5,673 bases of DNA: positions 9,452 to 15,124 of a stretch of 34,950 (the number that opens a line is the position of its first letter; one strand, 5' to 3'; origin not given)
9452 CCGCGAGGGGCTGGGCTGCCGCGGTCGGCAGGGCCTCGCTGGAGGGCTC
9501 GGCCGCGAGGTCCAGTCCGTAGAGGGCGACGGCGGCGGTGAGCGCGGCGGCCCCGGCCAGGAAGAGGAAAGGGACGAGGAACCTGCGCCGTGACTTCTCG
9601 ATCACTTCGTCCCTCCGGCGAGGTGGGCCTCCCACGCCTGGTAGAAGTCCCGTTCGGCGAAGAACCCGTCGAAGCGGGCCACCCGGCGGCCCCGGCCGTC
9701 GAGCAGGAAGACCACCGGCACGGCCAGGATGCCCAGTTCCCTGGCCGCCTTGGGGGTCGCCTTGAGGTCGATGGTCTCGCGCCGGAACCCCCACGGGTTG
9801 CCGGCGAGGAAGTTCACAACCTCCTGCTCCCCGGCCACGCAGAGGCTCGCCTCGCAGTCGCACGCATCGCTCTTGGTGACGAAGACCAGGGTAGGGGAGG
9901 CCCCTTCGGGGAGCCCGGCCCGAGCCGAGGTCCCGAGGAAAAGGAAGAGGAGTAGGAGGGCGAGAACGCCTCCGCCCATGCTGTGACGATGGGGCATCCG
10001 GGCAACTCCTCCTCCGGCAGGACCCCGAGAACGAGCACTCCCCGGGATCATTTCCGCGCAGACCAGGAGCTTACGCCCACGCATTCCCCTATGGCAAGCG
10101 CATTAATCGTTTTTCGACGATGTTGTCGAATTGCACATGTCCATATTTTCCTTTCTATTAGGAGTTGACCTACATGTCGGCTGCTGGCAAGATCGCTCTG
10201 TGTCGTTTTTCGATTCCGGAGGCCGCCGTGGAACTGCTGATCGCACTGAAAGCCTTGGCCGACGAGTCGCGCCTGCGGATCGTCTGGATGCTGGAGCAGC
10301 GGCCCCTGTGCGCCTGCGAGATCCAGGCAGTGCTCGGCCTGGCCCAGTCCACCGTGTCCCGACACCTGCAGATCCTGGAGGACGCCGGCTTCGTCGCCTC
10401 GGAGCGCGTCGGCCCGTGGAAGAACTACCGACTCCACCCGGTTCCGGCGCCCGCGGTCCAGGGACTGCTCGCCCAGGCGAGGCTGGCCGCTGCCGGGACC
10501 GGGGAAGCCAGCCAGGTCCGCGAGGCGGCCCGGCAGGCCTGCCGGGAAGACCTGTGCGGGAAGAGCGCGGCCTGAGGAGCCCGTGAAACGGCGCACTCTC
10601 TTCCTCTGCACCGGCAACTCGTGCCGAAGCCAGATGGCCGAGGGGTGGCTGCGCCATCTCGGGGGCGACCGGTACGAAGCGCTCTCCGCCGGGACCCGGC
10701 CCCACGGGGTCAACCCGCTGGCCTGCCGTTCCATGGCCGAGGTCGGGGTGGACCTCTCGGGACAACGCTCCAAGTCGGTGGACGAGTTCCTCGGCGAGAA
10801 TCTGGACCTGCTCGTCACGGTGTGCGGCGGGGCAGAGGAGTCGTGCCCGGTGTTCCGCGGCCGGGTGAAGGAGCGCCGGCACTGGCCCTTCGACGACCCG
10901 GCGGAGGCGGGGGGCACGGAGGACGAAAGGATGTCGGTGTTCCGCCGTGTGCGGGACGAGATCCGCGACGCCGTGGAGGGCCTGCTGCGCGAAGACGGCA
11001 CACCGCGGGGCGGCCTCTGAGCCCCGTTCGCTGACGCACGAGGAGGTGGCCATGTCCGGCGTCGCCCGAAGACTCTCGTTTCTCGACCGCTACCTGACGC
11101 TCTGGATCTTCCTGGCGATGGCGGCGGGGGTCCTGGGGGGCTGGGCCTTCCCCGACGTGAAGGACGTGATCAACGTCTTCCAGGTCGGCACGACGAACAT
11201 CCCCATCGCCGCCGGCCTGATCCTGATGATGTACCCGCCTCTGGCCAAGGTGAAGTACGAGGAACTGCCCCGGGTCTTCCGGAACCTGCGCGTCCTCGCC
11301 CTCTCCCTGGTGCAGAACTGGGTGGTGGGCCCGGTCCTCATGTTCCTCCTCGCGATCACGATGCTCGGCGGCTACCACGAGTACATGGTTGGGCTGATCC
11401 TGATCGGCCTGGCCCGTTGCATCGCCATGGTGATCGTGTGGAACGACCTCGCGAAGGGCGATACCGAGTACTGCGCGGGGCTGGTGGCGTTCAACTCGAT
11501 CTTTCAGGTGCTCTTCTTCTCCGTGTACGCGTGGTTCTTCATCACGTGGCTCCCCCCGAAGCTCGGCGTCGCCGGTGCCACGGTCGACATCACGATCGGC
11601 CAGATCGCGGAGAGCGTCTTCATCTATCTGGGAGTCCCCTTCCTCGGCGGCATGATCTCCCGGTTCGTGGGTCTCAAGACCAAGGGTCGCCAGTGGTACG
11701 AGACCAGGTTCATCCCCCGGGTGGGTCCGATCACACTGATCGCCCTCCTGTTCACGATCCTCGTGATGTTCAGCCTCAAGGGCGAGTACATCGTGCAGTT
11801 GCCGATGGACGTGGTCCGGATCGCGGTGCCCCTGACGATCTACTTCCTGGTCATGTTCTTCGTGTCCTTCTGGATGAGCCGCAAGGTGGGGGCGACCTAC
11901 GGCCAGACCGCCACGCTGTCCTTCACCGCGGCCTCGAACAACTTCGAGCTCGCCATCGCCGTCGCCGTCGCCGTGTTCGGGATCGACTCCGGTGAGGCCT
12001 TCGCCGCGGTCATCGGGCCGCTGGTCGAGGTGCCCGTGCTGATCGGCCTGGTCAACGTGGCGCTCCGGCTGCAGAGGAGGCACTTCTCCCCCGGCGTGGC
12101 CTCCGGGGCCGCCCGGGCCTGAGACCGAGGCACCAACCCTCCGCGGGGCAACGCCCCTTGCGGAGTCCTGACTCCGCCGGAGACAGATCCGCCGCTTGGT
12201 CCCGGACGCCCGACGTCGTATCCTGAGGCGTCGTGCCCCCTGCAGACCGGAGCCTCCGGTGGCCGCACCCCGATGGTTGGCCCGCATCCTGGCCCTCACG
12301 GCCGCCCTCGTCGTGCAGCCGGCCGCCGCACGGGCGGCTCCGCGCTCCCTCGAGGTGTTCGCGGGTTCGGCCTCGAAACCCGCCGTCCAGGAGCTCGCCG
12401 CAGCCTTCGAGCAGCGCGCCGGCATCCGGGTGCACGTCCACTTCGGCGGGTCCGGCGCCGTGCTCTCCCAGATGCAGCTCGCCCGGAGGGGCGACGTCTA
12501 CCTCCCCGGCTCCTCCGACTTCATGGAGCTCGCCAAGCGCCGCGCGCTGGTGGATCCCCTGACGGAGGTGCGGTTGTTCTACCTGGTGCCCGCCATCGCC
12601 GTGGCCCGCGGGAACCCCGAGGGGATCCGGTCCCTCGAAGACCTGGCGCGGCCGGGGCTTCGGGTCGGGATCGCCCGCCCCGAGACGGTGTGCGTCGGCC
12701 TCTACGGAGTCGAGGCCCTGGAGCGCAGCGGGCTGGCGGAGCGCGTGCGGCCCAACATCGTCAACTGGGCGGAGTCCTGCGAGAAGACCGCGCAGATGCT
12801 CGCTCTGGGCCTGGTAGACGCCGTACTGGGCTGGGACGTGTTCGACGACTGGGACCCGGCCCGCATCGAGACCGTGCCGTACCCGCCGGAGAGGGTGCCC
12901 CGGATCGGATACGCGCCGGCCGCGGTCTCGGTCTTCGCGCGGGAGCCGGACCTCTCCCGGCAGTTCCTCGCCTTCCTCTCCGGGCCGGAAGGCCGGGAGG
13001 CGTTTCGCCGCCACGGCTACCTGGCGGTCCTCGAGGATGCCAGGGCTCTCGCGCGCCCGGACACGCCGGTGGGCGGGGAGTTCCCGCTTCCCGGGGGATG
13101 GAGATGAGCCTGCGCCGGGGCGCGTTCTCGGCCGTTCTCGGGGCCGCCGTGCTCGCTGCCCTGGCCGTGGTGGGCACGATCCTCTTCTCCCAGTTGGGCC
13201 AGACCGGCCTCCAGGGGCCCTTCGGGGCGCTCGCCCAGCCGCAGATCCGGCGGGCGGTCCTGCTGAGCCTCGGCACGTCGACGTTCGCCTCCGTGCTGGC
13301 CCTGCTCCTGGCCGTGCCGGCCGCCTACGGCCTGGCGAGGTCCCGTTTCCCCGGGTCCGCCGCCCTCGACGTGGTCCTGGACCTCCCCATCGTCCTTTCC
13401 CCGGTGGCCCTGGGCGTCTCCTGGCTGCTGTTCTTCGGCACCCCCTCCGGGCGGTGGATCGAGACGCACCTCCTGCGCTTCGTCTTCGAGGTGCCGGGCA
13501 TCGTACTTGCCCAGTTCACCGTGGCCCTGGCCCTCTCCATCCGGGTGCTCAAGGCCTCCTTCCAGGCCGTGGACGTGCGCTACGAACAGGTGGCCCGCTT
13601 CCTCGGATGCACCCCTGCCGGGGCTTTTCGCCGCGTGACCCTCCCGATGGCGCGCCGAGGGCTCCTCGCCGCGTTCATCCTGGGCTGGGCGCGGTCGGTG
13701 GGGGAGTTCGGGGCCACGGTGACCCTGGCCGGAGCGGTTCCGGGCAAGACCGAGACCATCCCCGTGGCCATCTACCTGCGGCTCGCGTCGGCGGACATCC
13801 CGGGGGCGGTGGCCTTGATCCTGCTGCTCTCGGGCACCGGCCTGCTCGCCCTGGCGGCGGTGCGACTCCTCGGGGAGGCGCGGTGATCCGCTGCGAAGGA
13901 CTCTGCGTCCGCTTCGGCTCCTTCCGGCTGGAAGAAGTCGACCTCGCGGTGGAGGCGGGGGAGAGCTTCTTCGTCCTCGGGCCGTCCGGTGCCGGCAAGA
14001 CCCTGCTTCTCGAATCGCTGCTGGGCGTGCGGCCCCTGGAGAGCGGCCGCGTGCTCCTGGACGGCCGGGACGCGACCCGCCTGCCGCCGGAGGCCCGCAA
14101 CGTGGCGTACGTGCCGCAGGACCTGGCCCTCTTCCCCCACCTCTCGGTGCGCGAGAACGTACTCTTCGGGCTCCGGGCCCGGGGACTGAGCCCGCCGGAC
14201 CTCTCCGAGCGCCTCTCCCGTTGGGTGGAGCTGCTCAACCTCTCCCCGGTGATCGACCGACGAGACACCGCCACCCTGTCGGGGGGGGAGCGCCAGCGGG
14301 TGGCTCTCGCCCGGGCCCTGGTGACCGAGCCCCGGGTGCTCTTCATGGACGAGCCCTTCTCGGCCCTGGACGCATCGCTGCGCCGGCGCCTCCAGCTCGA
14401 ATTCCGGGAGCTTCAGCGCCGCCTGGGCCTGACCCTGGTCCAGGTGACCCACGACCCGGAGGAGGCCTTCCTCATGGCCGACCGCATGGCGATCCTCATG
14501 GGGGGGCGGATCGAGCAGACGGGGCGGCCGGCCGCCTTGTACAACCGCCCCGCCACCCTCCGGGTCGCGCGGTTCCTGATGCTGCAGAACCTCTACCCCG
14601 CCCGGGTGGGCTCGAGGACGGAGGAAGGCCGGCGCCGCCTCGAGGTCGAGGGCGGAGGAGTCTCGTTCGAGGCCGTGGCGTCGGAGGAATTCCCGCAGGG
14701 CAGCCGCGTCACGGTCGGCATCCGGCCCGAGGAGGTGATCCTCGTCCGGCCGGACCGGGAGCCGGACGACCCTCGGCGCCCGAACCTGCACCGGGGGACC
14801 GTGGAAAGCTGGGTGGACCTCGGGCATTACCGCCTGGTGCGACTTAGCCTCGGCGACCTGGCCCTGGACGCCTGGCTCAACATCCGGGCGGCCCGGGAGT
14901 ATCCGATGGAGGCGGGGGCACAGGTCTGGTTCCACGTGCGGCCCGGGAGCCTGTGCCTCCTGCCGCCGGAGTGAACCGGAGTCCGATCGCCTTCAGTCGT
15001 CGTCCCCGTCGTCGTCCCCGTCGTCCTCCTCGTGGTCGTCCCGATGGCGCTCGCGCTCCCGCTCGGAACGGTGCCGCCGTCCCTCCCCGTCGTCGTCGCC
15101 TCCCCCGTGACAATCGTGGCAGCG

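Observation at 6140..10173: ArsR-linked seven-gene envelope thiol relay operon: three exported thioredoxin-fold proteins, an ArsP-like CxC permease, CcdA, DUF2703 and a mini-thioredoxin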

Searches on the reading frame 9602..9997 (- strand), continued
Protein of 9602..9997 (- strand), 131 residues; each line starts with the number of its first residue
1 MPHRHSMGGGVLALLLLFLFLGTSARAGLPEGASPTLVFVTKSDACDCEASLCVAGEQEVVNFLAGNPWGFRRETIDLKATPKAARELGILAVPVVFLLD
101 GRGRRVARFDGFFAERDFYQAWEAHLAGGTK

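Call 75: search_protein_representatives(alignment_id=A1)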
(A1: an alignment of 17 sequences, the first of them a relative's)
Query: 17 sequences, 137 profile positions. Proteins with E-value up to 0.001 (for the whole library): 131; up to 1e-10: 8; up to 1e-30: 4. The best 131 are listed.
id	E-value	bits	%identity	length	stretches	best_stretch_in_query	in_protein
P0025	2.6e-54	198.8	-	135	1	7-136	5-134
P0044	2.6e-45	169.7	-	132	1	30-136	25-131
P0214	8.5e-42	158.3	-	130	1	33-136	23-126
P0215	8.5e-40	151.8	-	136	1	14-135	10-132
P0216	5.4e-29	116.9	-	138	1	9-135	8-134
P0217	2.3e-23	98.6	-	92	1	47-136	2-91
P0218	6.0e-14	68.1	-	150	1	27-127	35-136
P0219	2.3e-13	66.2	-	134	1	17-125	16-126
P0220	3.3e-10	56.0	-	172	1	24-135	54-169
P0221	3.6e-10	55.9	-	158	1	33-134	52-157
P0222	4.6e-09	52.3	-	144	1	27-125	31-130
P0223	7.9e-09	51.5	-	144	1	34-129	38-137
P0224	8.2e-09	51.5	-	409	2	79-130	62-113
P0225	1.2e-08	50.9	-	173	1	29-125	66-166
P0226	1.5e-08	50.6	-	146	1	7-118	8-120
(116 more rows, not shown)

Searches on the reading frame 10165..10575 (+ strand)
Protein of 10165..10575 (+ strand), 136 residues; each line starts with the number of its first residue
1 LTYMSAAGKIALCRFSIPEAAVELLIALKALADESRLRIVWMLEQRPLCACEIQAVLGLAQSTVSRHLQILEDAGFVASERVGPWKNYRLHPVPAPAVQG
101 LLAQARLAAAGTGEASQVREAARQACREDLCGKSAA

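Call 4: search_protein_families(library=pfam, proteins=[window:10165-10575:+], max_evalue=0.01)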
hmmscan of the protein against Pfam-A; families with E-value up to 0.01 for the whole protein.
window:10165-10575:+ (136 aa): 10 families
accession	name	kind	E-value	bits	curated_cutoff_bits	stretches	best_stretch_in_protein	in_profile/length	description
PF01022.26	HTH_5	-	1.6e-16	60.4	22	1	33-78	1-46/47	Bacterial regulatory protein, arsR family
PF12840.13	HTH_20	-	5e-12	46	27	1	31-79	1-50/51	Helix-turn-helix domain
PF01047.28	MarR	-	2.3e-05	24.6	24.6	1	37-81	6-51/59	MarR family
PF09339.16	HTH_IclR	-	3.4e-05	24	22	1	48-79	19-50/52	IclR helix-turn-helix domain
PF25213.1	HVO_A0261_N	-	4.1e-05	23.8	35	1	34-80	11-57/86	HVO_A0261 N-terminal domain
PF01978.25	TrmB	-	0.00014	22.1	25.6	1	42-89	17-63/68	Sugar-specific transcriptional regulator TrmB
PF13412.12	HTH_24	-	0.00022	21.2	21.9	1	52-77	22-47/48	Winged helix-turn-helix DNA-binding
PF12802.13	MarR_2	-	0.00037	21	27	1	50-81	23-54/61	MarR family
PF21476.4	PF0610-like_N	-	0.0024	18.5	33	1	36-69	3-36/50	PF0610-like, N-terminal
PF13601.12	HTH_34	-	0.003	18.1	27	1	36-80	2-47/80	Winged helix DNA-binding domain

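Call 5: search_protein_families(library=ncbifam, proteins=[window:10165-10575:+], max_evalue=0.01)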
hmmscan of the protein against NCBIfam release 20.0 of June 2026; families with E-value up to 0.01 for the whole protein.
window:10165-10575:+ (136 aa): 11 families
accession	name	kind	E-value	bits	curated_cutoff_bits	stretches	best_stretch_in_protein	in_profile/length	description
NF033788.1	HTH_metalloreg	subfamily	2.6e-24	84.8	55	1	27-92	4-70/77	metalloregulator ArsR/SmtB family transcription factor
NF007528.0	PRK10141.1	subfamily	3.7e-15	55.8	97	1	27-128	9-110/117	metalloregulator ArsR/SmtB family transcription factor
NF041413.1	ArsR_Rv2640c_fam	equivalog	1.7e-13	51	155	1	19-94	27-105/118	Rv2640c family ArsR-like transcriptional regulator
NF033789.1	repress_SdpR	subfamily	3.5e-13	49.3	100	1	28-90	2-64/79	autorepressor SdpR family transcription factor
NF045707.1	Dbac_1936_reg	equivalog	1.2e-09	38.1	115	1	28-90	11-73/99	ArsR/SmtB-type metalloregulator TsoR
NF053602.1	Phr_regulator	exception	1.1e-07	31.6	320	1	28-79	6-57/191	heat shock transcription regulator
NF040642.1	sulf_sens_BigR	equivalog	2.2e-07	30.8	155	1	19-91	5-77/95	sulfite-sensing transcriptional repressor BigR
NF047906.1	CdPbTransRegCmtR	equivalog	2.9e-07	30.4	150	1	29-91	16-78/104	Cd(II)/Pb(II)-sensing metalloregulatory transcriptional regulator CmtR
NF053755.1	MsvR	equivalog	1.7e-06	27.9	220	1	28-80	7-59/236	transcriptional factor MsvR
NF052532.1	TransRegPagRBaca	equivalog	0.0014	18.7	170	1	28-70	21-64/99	transcriptional repressor PagR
NF040939.2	trans_reg_lrs14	equivalog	0.0032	17.5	90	1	40-82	28-71/103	Lrs14 family HTH-type transcriptional regulator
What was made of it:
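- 10165..10575 (+): arsR: ArsR/SmtB metalloregulator with a C49-A-C51 pair at the position of the As(III)-sensing CVC motif. NCBIfam NF033788 at 84.8 bits, cut-off 55 (call 5).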

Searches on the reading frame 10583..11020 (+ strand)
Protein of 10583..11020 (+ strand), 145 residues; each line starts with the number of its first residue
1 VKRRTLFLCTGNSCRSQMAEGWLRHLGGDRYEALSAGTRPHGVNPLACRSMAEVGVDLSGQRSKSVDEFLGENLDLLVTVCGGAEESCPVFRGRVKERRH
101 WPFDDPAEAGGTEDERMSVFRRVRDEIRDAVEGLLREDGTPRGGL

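Call 4: search_protein_families(library=pfam, proteins=[window:10583-11020:+], max_evalue=0.01)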
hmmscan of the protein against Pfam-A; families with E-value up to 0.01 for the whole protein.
window:10583-11020:+ (145 aa): 2 families
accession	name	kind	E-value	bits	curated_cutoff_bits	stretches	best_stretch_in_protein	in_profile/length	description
PF01451.26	LMWPc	-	1.3e-19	71.2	23.2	1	6-135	2-144/144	Low molecular weight phosphotyrosine protein phosphatase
PF07369.16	DUF1488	-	0.009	16.4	22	0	112-140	46-74/82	Protein of unknown function (DUF1488)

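Call 5: search_protein_families(library=ncbifam, proteins=[window:10583-11020:+], max_evalue=0.01)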
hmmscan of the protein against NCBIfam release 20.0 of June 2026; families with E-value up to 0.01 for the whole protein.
window:10583-11020:+ (145 aa): 5 families
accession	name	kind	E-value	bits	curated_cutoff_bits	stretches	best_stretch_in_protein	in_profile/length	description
TIGR02691.1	arsC_pI258_fam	equivalog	8.4e-47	158.6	174.3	1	7-132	3-127/129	arsenate reductase (thioredoxin)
NF010053.0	PRK13530.1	subfamily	8.3e-41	139.5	215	1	2-132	3-126/133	arsenate reductase (thioredoxin)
TIGR02689.1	ars_reduc_gluta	equivalog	5.3e-26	91.3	157.6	1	4-134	2-125/126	arsenate reductase, glutathione/glutaredoxin type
NF008486.0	PRK11391.1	equivalog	0.00072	20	247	1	6-79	10-85/148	phosphotyrosine-protein phosphatase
NF007520.0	PRK10126.1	equivalog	0.00089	19.7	243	1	4-101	4-107/147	low molecular weight protein-tyrosine-phosphatase Wzb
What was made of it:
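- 10583..11020 (+): arsC: arsenate reductase of the low-molecular-weight phosphatase, thioredoxin-coupled type (Cys9, Cys81, Cys88). Pfam LMWPc (calls 4, 5).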

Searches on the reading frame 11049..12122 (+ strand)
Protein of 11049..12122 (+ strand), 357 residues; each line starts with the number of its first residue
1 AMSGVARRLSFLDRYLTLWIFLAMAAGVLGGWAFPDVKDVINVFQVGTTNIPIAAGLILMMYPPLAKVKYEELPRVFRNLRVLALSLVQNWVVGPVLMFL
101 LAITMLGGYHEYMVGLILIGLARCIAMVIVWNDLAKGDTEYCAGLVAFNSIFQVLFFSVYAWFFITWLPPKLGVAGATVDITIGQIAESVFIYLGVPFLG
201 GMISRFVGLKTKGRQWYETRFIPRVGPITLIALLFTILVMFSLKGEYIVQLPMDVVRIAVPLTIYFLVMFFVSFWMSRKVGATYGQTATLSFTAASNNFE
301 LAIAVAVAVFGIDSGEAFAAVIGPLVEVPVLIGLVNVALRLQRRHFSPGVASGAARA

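Call 4: search_protein_families(library=pfam, proteins=[window:11049-12122:+], max_evalue=0.01)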
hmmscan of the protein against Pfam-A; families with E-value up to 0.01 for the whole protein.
window:11049-12122:+ (357 aa): 1 family
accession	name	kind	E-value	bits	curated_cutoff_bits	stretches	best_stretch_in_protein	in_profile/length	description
PF01758.21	SBF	-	2.8e-59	200.5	24.3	1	56-250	3-190/191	Sodium Bile acid symporter family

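Call 5: search_protein_families(library=ncbifam, proteins=[window:11049-12122:+], max_evalue=0.01)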
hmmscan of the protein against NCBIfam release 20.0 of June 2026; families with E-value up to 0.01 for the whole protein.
window:11049-12122:+ (357 aa): 1 family
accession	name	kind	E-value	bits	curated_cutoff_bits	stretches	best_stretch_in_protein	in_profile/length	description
TIGR00832.1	acr3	equivalog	2.6e-135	451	282.8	1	9-338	1-327/327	ACR3 family arsenite efflux transporter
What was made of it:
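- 11049..12122 (+): acr3: arsenite efflux transporter. TIGR00832 at 451 bits, cut-off 282.8 (call 5).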

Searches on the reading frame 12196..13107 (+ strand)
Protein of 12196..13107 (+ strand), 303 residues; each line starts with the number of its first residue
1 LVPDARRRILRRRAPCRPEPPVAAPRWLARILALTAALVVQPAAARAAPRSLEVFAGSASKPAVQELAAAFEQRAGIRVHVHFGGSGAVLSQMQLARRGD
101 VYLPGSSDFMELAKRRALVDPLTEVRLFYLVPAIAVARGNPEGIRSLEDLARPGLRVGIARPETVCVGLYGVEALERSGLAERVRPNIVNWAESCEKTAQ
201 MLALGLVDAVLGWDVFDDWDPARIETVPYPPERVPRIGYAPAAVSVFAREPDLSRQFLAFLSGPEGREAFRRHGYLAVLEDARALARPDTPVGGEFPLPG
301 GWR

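Call 21: search_protein_families(library=pfam, proteins=[window:12196-13107:+], max_evalue=0.001)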
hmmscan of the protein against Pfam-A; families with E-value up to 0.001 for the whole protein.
window:12196-13107:+ (303 aa): 5 families
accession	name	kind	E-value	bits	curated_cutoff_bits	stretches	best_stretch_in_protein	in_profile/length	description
PF13531.11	SBP_bac_11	-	3.4e-53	181.2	25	1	52-275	1-226/227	Bacterial extracellular solute-binding protein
PF01547.30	SBP_bac_1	-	1.1e-08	35.9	26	1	62-267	8-306/307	Bacterial extracellular solute-binding protein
PF12974.12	Phosphonate-bd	-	1.3e-08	35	27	1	61-211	13-161/242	ABC transporter, phosphonate, periplasmic substrate-binding protein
PF12727.12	PBP_like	-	8e-05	22.3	27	1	75-157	9-96/193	PBP superfamily domain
PF13416.11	SBP_bac_8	-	0.00023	21.5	27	0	196-284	176-267/279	Bacterial extracellular solute-binding protein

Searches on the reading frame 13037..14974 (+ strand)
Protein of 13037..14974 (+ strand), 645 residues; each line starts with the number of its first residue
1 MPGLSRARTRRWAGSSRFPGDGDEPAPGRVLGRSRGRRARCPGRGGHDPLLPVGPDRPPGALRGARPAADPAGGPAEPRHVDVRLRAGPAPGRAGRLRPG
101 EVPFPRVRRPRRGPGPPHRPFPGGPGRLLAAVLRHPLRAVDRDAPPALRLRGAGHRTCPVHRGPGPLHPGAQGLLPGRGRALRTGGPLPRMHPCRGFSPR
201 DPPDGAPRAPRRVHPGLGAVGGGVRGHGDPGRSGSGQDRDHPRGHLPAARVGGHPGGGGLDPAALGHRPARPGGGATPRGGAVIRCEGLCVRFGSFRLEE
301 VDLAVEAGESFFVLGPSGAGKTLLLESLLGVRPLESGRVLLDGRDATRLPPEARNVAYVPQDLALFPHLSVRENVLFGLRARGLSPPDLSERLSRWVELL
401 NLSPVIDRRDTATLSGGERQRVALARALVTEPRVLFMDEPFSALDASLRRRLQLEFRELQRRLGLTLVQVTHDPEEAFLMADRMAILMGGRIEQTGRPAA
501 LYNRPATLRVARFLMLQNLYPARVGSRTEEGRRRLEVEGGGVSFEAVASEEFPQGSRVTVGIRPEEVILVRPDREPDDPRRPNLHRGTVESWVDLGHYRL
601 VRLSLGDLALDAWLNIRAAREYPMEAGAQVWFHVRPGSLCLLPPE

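Call 21: search_protein_families(library=pfam, proteins=[window:13037-14974:+], max_evalue=0.001)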
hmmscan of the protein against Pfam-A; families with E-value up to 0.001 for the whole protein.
window:13037-14974:+ (645 aa): 3 families
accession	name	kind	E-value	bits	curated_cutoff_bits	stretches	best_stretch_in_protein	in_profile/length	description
PF00005.33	ABC_tran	-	1.3e-31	110.5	25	1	298-441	1-136/137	ABC transporter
PF13304.12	AAA_21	-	4e-06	27.5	27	0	422-475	245-301/304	AAA domain, putative AbiEii toxin, Type IV TA system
PF08402.16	TOBE_2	-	1.8e-05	25.2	21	1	560-642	1-76/76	TOBE domain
